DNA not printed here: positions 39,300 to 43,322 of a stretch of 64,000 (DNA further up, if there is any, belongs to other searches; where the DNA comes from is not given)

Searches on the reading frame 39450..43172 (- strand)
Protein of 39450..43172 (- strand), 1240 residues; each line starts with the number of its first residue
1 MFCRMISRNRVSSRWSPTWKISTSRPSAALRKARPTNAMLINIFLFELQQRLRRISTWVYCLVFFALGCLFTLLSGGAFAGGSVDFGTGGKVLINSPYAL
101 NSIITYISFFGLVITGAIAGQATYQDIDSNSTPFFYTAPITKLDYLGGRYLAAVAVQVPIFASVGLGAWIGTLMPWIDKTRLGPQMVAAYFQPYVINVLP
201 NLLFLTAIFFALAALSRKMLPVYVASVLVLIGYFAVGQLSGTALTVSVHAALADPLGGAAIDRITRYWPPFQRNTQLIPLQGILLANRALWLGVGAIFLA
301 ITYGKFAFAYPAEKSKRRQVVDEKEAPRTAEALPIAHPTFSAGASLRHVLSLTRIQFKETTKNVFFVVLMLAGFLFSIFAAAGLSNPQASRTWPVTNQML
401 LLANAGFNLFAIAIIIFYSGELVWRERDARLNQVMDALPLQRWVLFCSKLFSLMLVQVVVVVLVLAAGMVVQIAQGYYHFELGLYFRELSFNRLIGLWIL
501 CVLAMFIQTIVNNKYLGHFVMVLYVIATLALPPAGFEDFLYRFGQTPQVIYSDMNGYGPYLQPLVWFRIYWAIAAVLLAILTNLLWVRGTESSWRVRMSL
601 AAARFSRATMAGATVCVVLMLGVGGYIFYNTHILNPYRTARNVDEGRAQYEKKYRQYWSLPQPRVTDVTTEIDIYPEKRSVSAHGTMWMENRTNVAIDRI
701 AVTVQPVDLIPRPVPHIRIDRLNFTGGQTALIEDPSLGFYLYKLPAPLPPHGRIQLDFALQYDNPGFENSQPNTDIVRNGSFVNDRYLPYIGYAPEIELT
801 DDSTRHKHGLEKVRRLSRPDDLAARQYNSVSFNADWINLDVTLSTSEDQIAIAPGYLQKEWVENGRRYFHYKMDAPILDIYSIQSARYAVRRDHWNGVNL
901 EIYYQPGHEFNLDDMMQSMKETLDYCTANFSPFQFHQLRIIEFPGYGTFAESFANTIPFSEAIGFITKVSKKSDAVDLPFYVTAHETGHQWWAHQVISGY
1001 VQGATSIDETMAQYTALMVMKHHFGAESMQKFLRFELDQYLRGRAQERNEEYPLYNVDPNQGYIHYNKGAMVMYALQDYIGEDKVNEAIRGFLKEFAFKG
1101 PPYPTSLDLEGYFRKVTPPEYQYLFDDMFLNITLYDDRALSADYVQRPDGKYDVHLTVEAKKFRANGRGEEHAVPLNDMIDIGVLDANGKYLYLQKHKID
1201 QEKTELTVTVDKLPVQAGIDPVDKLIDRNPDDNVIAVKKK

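Call 26: search_protein_families(library=pfam, proteins=[window:39450-43172:-], max_evalue=0.0001)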
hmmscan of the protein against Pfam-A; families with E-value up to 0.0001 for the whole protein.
window:39450-43172:- (1240 aa): 2 families
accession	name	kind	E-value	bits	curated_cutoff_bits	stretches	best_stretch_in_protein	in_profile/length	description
PF01433.26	Peptidase_M1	-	3.5e-10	40.3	27.7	1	917-1099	4-192/218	Peptidase family M1 domain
PF12730.13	ABC2_membrane_4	-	1.8e-07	31.7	27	1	364-523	13-174/179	ABC-2 family transporter protein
